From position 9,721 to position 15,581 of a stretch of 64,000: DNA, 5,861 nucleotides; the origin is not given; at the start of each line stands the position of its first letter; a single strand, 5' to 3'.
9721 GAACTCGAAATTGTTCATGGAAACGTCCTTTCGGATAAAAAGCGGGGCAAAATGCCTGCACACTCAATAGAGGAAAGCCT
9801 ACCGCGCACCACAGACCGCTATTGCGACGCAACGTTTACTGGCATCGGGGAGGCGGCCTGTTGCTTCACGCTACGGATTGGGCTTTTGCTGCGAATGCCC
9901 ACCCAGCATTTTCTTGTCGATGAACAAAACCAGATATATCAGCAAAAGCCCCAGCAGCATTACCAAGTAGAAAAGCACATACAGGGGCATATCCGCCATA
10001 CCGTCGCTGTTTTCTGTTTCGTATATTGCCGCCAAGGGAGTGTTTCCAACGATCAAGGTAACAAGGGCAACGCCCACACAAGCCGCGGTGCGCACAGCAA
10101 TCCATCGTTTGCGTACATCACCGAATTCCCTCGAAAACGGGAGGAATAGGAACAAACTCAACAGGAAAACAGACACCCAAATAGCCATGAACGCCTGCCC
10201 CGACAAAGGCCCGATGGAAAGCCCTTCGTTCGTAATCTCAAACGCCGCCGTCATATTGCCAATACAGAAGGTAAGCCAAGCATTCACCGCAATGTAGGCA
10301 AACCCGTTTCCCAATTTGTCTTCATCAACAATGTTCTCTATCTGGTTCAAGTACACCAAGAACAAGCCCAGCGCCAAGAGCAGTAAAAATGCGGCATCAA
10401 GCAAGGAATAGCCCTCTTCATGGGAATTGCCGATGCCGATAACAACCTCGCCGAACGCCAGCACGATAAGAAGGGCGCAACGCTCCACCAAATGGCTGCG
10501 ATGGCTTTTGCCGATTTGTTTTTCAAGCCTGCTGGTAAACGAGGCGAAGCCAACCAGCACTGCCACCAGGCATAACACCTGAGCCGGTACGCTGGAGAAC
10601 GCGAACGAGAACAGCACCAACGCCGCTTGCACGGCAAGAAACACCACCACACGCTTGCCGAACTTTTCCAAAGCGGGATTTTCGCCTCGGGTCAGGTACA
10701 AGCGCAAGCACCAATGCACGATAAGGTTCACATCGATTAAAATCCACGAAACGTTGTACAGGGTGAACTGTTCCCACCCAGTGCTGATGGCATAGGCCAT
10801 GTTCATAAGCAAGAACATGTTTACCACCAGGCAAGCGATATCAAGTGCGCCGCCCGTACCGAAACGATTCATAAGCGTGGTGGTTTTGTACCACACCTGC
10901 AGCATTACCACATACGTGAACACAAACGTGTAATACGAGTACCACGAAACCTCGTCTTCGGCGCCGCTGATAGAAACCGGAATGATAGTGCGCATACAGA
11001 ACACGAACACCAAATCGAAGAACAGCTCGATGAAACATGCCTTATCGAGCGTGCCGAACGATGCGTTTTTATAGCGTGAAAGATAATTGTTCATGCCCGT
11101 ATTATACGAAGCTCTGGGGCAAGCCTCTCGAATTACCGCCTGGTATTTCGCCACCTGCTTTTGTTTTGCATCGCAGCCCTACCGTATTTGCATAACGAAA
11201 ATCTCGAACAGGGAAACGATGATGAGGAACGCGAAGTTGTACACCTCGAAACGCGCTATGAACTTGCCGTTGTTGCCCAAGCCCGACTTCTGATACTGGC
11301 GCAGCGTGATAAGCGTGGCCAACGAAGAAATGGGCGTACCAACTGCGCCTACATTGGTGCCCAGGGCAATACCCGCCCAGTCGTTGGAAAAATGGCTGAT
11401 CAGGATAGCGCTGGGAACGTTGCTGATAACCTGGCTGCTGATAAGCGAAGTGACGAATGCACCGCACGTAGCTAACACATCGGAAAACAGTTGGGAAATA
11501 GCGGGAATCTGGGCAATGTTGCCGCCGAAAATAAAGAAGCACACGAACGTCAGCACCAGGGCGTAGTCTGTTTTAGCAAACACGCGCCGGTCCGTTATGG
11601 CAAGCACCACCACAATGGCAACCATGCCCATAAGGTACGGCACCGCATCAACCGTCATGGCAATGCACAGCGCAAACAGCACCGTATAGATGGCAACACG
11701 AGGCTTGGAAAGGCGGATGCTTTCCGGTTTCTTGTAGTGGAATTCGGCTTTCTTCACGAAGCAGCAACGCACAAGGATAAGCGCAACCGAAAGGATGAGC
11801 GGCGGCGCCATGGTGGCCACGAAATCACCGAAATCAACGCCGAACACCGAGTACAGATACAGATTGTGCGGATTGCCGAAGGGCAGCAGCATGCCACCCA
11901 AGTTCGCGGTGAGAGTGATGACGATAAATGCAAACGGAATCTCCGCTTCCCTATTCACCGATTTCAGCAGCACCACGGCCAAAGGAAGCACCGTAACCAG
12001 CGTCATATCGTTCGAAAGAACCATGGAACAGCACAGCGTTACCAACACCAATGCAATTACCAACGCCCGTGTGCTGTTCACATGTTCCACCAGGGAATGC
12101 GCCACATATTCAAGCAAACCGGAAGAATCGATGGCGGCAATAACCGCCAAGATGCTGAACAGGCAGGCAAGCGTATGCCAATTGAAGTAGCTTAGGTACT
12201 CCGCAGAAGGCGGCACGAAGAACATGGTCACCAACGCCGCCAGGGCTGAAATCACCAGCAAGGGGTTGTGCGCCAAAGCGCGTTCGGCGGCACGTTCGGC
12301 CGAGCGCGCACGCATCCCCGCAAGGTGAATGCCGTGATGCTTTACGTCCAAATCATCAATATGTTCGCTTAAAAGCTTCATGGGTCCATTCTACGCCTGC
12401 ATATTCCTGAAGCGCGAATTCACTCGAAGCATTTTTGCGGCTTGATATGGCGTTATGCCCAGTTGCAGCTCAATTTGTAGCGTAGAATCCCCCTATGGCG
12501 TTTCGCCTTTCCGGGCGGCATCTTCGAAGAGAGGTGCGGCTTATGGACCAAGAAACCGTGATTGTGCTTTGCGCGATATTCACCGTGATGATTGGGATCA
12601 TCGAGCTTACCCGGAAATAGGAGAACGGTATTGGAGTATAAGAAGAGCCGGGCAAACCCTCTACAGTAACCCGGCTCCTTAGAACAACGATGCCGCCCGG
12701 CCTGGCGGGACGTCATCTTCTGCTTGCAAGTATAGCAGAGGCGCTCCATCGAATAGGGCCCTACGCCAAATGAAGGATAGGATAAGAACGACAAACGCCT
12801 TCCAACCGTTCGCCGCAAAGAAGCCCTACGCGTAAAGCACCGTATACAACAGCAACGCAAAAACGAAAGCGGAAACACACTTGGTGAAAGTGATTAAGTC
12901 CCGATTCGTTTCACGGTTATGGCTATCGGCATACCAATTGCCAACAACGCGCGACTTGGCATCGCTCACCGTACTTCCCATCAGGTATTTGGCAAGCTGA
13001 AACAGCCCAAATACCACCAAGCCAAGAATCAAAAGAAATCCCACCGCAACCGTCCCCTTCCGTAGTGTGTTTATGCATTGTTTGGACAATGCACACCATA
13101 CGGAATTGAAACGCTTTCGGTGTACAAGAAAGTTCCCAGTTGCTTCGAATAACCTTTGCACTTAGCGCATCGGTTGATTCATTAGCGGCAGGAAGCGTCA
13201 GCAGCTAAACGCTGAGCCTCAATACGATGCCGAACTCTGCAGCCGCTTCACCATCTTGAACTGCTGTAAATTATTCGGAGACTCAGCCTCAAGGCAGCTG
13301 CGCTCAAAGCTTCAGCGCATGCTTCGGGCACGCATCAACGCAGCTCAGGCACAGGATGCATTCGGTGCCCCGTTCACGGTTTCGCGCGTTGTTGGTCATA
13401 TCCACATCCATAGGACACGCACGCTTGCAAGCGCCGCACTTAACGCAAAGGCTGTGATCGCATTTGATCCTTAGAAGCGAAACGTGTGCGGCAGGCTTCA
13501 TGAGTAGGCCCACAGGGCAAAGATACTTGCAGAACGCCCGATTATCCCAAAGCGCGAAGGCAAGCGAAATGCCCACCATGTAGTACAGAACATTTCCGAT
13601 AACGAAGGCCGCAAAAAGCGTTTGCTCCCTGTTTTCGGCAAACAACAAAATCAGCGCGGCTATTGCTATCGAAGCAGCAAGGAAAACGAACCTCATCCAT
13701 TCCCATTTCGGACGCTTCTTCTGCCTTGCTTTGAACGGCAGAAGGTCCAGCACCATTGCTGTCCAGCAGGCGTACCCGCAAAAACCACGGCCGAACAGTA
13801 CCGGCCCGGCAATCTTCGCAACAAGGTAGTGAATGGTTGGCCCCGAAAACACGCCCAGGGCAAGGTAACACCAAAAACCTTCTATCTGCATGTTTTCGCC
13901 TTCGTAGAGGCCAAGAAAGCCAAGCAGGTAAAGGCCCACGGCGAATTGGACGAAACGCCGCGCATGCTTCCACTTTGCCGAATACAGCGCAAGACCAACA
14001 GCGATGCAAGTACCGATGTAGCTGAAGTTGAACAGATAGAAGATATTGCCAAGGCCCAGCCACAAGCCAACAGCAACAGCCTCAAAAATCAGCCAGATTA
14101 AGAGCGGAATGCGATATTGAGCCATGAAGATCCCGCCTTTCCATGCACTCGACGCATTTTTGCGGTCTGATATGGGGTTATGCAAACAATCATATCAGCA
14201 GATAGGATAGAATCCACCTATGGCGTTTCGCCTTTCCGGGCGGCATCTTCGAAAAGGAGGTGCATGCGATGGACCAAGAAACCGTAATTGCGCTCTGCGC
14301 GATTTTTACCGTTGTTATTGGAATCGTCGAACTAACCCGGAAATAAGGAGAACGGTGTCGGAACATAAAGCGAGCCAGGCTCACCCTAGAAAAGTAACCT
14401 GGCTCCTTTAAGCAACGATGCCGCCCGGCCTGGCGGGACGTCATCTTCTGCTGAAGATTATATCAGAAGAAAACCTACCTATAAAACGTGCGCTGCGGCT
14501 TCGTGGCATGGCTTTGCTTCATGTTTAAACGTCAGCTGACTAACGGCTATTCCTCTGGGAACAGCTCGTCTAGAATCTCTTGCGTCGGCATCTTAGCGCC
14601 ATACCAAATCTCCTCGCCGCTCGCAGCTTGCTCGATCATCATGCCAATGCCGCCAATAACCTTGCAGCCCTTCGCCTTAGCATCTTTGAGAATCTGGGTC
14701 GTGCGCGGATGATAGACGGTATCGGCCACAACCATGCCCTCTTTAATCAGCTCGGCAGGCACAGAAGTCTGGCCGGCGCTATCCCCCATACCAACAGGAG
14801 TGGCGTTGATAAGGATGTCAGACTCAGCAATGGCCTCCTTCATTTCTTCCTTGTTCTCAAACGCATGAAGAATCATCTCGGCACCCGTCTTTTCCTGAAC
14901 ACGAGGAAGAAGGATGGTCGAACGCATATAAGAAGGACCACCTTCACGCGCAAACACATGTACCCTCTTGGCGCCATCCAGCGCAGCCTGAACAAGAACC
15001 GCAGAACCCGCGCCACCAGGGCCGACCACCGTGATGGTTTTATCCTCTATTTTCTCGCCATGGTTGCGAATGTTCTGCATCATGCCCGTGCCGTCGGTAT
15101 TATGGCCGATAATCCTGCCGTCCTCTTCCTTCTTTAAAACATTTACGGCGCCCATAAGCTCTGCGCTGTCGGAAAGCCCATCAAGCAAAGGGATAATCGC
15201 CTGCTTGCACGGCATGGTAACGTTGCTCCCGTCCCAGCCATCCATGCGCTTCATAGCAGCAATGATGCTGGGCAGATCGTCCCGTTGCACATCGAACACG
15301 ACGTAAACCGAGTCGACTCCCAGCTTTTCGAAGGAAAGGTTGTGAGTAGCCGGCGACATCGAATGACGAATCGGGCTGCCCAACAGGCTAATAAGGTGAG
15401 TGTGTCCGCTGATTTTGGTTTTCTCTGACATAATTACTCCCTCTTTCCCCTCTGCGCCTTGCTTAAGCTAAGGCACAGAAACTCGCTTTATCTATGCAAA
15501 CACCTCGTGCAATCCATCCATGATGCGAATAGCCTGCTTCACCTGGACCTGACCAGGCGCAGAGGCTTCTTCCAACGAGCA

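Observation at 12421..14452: Duplicated ~305-bp module: 25-aa hydrophobic peptide gene plus convergent antisense RNA (type I toxin-antitoxin-like)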

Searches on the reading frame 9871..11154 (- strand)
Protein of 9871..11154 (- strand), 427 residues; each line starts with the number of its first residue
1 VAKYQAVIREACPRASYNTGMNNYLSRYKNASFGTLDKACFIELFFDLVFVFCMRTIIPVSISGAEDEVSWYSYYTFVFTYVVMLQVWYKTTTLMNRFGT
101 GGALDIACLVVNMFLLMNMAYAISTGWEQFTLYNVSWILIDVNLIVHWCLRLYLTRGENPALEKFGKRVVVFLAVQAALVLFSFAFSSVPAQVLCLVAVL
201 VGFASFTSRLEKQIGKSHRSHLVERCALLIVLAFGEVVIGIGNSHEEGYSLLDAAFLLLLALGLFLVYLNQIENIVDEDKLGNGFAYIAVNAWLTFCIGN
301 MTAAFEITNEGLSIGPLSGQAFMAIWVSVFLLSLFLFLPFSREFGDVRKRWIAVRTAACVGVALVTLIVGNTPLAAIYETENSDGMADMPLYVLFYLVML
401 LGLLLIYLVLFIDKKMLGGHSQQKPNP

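Call 44: search_protein_families(library=pfam, proteins=[window:9871-11154:-], max_evalue=0.001)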
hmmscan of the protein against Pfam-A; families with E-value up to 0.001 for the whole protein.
window:9871-11154:- (427 aa): 1 family
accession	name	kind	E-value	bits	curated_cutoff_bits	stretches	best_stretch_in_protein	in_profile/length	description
PF06772.16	LtrA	-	1.2e-30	107.4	31.9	1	39-367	2-339/356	Bacterial low temperature requirement A protein (LtrA)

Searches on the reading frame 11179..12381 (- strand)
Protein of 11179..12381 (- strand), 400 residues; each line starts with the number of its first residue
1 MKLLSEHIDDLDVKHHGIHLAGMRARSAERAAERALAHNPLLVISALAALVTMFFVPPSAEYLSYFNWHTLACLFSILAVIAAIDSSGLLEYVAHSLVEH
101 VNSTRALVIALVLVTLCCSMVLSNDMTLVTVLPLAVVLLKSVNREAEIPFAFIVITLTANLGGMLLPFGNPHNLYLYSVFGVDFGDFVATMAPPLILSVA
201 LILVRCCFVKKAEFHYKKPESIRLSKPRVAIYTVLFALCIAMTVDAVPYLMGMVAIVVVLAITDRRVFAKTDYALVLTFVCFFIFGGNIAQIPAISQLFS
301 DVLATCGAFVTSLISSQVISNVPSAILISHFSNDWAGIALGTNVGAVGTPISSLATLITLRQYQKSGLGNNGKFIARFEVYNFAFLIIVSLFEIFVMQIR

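Call 44: search_protein_families(library=pfam, proteins=[window:11179-12381:-], max_evalue=0.001)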
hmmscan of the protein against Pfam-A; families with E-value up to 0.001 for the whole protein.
window:11179-12381:- (400 aa): 2 families
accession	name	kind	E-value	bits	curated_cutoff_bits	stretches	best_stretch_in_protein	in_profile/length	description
PF03600.22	CitMHS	-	4.1e-30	105.5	31.9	1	44-329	13-311/336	Citrate transporter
PF00939.25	Na_sulph_symp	-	9.2e-07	28.6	27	1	67-204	321-460/472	Sodium:sulfate symporter transmembrane region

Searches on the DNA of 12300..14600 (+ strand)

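Call 5: search_rna_families(source=window, start=12300, end=14600, threshold=evalue, max_evalue=10, show_alignments=4)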
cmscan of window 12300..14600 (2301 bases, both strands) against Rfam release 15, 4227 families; matches with E-value up to 10: 1.
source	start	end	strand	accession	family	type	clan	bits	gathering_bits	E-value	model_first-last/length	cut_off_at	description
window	12329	12403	+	RF00154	SNORD63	Gene; snRNA; snoRNA; CD-box;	-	18.3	43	5.5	1-70/70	no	Small nucleolar RNA SNORD63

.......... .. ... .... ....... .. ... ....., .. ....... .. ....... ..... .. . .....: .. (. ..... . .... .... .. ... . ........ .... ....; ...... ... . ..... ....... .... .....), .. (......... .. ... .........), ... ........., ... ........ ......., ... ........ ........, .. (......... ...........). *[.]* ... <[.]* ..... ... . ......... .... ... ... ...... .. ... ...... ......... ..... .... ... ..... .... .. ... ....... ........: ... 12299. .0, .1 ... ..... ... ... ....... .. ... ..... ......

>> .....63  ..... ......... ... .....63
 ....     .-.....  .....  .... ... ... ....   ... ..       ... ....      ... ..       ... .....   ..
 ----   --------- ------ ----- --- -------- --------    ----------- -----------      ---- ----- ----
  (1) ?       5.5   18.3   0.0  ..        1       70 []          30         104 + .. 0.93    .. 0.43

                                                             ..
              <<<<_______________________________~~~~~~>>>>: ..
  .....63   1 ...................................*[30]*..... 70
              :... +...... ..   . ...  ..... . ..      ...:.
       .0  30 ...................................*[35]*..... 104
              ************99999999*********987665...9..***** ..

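Call 16: search_dna_similar(query=window:12415-12730:+, collection=plasmids, mode=distant)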
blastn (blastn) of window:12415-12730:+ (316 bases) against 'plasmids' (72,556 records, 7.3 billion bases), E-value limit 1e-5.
No match.

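Call 17: search_dna_similar(query=window:12415-12730:+, collection=phages, mode=distant)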
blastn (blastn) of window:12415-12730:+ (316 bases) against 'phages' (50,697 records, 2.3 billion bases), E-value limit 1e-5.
No match.

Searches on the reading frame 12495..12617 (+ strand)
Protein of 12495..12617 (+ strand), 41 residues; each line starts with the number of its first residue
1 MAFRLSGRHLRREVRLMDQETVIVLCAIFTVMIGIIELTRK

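Call 46: find_homologous_proteins(query=window:12495-12617:+, max_evalue=0.01)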
Query seq(41 aa) (41 aa): 2 proteins with E <= 0.01 among 2 candidates.
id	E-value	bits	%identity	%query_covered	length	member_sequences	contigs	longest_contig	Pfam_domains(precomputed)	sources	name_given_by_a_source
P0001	4.4e-16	73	90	100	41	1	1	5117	-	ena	-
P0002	1.7e-4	38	96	61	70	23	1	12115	-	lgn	-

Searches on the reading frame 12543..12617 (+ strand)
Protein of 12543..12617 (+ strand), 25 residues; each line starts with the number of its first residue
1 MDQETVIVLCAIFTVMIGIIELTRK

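Call 15: find_related_loci(query=A2, collection=viral_contigs, flank=3000)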
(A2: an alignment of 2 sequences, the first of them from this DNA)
Query A2 (25 aa) in viral_contigs; peptide patterns used: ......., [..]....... (x = any residue, [..] = any of these).
18 stretches matched a pattern, but none encodes a relative of the query by tblastn (E <= 1e-3).

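Call 18: find_related_loci(query=A2, collection=genome_contigs, flank=4000)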
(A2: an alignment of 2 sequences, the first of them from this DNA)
Query A2 (25 aa) in genome_contigs; peptide patterns used: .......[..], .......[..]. (x = any residue, [..] = any of these).
24 stretches matched a pattern; 10 encode a relative of the query (tblastn E <= 1e-3); 9 distinct loci.
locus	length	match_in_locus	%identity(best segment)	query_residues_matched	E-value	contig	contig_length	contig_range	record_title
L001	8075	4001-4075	92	1-25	8e-12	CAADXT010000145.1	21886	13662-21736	MAG TPA_asm: Eggerthellaceae bacterium, isolate HGM04342, WGS project CAADXT010000000 data, contig: ERS396332_47_k79_834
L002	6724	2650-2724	92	1-25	1e-11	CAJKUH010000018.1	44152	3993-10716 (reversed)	MAG TPA_asm: uncultured Eggerthella sp. isolate ERR260181-bin.6 genome assembly, contig: NODE_586_length_44152_cov_4.787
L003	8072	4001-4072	67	1-24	6e-8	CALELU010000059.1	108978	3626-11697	MAG TPA_asm: uncultured Eggerthellaceae bacterium isolate SRR1747018_bin.26_CONCOCT_v1.1_MAG genome assembly, contig: ER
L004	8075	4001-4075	60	1-25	9e-8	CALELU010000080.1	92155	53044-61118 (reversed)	MAG TPA_asm: uncultured Eggerthellaceae bacterium isolate SRR1747018_bin.26_CONCOCT_v1.1_MAG genome assembly, contig: ER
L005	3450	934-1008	68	1-25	2e-7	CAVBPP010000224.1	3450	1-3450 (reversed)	Paratractidigestivibacter sp. isolate SRR8978233_cleanbin_000006 genome assembly, contig: Spades_SRR8978233_contig_2946,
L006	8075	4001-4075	64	1-25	2e-7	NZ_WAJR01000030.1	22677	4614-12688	Ellagibacter isourolithinifaciens strain DSM 104140 DSM104140T_contig_030, whole genome shotgun sequence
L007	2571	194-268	64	1-25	3e-7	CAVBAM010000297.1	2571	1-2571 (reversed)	Candidatus Methanomethylophilaceae archaeon isolate SRR8978301_cleanbin_000006 genome assembly, contig: Spades_SRR897830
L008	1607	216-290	56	1-25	1e-6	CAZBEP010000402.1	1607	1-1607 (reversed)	MAG TPA_asm: uncultured Eggerthellaceae bacterium isolate SRP141132_co2_22 genome assembly, contig: NODE_85231_length_16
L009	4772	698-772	64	1-25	2e-6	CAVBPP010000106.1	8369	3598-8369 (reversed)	Paratractidigestivibacter sp. isolate SRR8978233_cleanbin_000006 genome assembly, contig: Spades_SRR8978233_contig_905,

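Call 24: find_related_loci(query=A3, collection=metagenome_contigs, flank=2500)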
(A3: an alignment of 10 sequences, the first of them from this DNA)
Query A3 (25 aa) in metagenome_contigs; peptide patterns used: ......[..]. (x = any residue, [..] = any of these).
114 stretches matched a pattern; 26 encode a relative of the query (tblastn E <= 1e-3); 26 distinct loci.
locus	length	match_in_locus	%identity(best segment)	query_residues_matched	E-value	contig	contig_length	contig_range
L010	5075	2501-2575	92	1-25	1e-11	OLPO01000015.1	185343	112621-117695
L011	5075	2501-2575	92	1-25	2e-11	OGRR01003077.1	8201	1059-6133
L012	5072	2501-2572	67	1-24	1e-7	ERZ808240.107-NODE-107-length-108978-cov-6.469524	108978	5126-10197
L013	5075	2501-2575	60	1-25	2e-7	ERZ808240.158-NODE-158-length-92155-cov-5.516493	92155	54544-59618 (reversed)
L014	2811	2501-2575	64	1-25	3e-7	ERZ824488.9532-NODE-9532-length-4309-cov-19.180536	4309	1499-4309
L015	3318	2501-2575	64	1-25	3e-7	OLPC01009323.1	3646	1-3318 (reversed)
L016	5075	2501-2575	64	1-25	3e-7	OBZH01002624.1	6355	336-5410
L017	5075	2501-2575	64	1-25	3e-7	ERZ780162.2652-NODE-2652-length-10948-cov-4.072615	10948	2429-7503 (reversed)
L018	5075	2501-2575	64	1-25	4e-7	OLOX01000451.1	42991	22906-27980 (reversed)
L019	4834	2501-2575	64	1-25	3e-7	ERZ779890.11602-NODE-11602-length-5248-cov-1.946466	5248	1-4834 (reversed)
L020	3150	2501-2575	64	1-25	3e-7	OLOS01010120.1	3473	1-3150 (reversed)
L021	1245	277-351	64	1-25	3e-7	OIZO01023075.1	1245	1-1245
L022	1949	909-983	64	1-25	3e-7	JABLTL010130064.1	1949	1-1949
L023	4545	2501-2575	64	1-25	4e-7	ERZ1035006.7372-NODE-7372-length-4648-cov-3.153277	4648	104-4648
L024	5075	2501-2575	64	1-25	4e-7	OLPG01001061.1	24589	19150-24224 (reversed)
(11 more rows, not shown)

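Call 28: search_protein_families(library=pfam, proteins=[window:12543-12617:+], max_evalue=10)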
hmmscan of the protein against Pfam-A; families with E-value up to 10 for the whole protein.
seq(25 aa): 1 family
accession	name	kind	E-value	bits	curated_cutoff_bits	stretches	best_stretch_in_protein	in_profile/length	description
PF07811.17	TadE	-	0.11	13.1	22.9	1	4-24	6-26/43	TadE-like protein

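Call 29: search_protein_families(library=ncbifam, proteins=[window:12543-12617:+], max_evalue=10)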
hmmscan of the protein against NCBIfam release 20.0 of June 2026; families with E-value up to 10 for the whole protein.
seq(25 aa): 0 families

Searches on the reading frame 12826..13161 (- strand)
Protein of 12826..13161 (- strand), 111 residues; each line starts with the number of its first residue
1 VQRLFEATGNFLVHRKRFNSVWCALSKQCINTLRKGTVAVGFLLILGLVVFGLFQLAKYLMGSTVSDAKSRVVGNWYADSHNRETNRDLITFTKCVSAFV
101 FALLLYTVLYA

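Call 44: search_protein_families(library=pfam, proteins=[window:12826-13161:-], max_evalue=0.001)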
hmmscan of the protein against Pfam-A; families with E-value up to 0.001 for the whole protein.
window:12826-13161:- (111 aa): 0 families

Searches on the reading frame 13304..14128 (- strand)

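Call 44: search_protein_families(library=pfam, proteins=[window:13304-14128:-], max_evalue=0.001)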
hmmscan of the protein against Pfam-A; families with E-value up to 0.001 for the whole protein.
window:13304-14128:- (274 aa): 10 families
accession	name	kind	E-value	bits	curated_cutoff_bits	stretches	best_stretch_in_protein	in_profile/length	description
PF00037.32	Fer4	-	1.3e-09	37.8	21.1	2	256-273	7-24/24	4Fe-4S binding domain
PF12801.12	Fer4_5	-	4.7e-09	36.5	22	2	184-215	8-39/48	4Fe-4S binding domain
PF13187.11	Fer4_9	-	3.6e-08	33.7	27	1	228-271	2-51/52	4Fe-4S dicluster domain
PF13237.11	Fer4_10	-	1.8e-07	31.4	25.5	1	222-268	3-53/53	4Fe-4S dicluster domain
PF12838.12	Fer4_7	-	1.7e-06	28.8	27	0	199-242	7-52/52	4Fe-4S dicluster domain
PF12800.12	Fer4_4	-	0.00028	21.4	24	0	226-241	2-17/17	4Fe-4S binding domain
PF13534.11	Fer4_17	-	0.00057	20.8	22.2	0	223-243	41-61/61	4Fe-4S dicluster domain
PF13746.11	Fer4_18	-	0.00062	20.4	27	1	223-269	56-97/114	4Fe-4S dicluster domain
PF12837.12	Fer4_6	-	0.00079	19.7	25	0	224-242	5-23/24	4Fe-4S binding domain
PF13484.11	Fer4_16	-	0.00094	20.3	30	0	256-273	1-18/66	4Fe-4S double cluster binding domain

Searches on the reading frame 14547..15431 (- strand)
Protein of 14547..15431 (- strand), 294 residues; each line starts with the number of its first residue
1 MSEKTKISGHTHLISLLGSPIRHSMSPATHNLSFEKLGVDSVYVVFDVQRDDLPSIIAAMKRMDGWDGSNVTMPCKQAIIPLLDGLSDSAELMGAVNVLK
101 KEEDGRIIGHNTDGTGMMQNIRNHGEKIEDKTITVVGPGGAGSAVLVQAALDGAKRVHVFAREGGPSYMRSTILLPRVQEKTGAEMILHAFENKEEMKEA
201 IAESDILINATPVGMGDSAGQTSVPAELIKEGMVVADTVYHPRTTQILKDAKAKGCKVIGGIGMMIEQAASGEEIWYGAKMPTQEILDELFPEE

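Call 44: search_protein_families(library=pfam, proteins=[window:14547-15431:-], max_evalue=0.001)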
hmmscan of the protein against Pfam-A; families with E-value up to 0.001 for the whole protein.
window:14547-15431:- (294 aa): 3 families
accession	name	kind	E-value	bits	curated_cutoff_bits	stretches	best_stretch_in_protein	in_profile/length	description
PF08501.16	Shikimate_dh_N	-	1.3e-27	96.3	27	1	16-99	1-83/83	Shikimate dehydrogenase substrate binding domain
PF18317.6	SDH_C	-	2.3e-05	24.5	25.8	1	261-290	1-30/31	Shikimate 5'-dehydrogenase C-terminal domain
PF05368.20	NmrA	-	0.0002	21.5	27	1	130-214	2-79/298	NmrA-like family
